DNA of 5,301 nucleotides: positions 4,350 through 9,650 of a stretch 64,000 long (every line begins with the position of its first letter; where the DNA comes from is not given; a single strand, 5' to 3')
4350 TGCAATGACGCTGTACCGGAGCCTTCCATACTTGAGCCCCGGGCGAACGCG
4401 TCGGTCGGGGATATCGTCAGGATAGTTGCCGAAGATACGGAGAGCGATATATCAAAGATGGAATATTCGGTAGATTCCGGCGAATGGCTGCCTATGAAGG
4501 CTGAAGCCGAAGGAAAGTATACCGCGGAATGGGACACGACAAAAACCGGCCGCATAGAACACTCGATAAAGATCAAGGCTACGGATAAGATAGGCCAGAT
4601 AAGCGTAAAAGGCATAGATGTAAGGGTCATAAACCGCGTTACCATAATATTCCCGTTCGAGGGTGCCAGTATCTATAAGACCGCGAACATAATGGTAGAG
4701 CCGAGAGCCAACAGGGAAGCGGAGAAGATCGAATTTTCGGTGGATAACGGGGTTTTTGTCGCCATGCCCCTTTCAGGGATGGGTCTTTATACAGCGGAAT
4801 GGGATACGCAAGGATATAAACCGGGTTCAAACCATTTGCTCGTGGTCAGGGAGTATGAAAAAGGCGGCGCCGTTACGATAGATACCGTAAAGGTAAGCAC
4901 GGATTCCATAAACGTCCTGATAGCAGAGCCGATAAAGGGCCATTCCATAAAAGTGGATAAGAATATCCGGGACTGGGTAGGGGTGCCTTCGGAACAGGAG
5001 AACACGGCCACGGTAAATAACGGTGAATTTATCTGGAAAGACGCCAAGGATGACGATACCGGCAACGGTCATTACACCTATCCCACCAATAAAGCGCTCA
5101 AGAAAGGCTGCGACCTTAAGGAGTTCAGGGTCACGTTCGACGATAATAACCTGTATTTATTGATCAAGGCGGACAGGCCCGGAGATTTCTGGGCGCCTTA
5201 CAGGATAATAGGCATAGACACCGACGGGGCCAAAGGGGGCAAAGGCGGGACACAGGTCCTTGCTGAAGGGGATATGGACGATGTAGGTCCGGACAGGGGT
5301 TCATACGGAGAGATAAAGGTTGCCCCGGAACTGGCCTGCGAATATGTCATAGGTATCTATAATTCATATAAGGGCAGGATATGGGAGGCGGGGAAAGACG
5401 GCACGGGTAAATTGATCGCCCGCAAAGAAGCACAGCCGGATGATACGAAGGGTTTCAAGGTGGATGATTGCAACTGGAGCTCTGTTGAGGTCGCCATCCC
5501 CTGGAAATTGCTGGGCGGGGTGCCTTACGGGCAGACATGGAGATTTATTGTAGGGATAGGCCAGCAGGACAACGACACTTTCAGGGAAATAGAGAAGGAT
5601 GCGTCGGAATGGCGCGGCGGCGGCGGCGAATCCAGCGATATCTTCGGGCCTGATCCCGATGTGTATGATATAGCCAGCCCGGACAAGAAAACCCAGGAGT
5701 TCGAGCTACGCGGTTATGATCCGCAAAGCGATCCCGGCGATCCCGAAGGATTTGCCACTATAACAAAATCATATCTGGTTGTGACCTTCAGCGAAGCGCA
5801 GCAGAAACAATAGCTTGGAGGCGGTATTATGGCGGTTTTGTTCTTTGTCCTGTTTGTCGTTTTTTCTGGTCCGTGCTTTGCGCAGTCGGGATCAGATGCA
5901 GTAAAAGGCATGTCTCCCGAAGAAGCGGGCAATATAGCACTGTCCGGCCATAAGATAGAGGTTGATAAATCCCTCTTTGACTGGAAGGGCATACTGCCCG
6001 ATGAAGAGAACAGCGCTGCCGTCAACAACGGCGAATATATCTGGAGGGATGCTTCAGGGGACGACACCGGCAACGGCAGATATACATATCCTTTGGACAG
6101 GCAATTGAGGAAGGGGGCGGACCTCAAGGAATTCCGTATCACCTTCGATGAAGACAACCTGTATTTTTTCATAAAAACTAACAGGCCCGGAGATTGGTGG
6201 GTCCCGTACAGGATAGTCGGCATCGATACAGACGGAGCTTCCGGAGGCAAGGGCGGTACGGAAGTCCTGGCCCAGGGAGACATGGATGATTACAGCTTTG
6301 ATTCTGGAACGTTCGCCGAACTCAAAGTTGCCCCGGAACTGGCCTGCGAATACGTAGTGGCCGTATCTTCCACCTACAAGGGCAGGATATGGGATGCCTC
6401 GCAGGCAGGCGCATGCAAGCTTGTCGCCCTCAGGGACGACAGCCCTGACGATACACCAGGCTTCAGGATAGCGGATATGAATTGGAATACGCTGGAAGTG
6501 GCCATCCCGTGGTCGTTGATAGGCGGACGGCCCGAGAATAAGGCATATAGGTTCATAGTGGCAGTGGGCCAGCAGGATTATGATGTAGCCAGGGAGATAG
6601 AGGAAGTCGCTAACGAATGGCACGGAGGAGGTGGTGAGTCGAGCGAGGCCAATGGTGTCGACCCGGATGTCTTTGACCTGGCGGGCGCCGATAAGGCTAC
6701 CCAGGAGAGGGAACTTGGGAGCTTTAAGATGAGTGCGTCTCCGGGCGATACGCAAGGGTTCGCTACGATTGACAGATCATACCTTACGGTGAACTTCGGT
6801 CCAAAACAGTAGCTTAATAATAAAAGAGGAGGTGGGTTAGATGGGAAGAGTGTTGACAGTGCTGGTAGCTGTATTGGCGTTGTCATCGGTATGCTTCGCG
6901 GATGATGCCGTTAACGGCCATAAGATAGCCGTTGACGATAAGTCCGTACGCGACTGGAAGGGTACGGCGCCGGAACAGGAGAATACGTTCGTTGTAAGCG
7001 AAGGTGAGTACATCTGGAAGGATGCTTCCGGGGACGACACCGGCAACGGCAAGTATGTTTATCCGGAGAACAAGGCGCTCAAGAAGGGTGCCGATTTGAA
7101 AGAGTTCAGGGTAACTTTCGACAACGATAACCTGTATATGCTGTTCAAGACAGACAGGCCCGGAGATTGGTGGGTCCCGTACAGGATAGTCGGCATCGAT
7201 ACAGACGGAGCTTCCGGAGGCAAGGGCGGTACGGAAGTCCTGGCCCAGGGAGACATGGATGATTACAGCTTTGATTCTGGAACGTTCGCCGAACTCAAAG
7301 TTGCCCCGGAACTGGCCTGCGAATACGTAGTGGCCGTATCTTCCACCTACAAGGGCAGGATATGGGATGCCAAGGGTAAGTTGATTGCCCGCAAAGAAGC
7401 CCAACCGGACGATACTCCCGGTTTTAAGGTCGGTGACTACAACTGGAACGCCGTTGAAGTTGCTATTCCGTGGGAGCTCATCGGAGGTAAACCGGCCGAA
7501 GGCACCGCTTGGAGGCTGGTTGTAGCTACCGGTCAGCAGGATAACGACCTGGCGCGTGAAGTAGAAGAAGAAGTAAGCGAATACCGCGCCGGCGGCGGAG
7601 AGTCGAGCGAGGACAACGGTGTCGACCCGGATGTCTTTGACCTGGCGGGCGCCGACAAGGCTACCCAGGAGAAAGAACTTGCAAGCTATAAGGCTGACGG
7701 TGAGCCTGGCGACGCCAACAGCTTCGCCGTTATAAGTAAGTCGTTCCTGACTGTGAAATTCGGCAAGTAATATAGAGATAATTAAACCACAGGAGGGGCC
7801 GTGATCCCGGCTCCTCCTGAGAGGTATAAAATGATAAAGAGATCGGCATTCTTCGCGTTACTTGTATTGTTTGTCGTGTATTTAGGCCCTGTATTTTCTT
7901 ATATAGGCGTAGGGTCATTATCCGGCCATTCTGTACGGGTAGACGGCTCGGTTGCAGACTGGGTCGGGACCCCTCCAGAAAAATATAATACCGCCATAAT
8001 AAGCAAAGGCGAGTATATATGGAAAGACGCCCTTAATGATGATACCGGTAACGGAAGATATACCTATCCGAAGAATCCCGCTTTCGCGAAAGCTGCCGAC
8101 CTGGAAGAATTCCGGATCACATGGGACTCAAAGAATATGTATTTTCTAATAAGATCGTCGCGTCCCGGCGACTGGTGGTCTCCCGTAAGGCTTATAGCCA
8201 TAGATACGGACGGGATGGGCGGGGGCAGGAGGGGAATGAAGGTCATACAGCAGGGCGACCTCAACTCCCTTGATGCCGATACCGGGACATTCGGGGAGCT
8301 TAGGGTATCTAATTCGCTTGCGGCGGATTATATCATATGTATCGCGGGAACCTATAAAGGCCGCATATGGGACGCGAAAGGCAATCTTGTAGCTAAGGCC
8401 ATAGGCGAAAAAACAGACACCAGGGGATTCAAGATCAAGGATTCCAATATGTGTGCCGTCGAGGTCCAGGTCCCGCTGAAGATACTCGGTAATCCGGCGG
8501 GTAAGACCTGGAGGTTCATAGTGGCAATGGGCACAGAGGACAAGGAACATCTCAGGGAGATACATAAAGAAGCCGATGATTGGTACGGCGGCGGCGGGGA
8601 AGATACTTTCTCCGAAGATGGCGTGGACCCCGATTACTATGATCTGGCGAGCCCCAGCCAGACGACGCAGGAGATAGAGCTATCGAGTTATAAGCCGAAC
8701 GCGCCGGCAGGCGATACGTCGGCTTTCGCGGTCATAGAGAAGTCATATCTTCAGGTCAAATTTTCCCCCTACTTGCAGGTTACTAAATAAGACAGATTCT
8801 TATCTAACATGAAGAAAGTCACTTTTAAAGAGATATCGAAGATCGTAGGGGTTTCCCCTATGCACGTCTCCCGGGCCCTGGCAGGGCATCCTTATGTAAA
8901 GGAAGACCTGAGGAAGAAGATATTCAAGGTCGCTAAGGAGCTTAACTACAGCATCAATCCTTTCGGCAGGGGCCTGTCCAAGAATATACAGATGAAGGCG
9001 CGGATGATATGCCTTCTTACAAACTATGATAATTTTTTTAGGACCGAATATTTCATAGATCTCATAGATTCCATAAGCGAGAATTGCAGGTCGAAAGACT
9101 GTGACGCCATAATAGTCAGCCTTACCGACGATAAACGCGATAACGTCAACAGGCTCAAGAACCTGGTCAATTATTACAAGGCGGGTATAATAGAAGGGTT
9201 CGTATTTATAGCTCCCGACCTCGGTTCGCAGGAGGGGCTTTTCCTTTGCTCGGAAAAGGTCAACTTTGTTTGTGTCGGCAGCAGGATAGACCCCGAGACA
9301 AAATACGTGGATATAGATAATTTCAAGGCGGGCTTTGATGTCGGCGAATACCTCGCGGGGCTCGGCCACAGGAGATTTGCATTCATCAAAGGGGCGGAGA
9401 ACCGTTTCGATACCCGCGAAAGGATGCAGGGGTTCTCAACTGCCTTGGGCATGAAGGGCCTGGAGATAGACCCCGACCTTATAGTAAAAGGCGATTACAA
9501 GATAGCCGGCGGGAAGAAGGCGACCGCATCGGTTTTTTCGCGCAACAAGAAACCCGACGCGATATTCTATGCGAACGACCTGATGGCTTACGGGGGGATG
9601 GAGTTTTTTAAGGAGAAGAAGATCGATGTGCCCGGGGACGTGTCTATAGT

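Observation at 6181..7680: Identical nucleotide tracts between paralog A and paralog B indicate recent gene conversion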

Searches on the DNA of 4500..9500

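Call 46: search_rna_families(source=window, start=4500, end=9500, threshold=evalue, max_evalue=1)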
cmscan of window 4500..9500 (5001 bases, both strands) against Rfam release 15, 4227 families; matches with E-value up to 1: 0.
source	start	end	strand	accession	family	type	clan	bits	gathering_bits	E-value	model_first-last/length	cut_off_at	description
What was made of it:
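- There is no Rfam match at E <= 1 in 4500-9500 (call 46).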
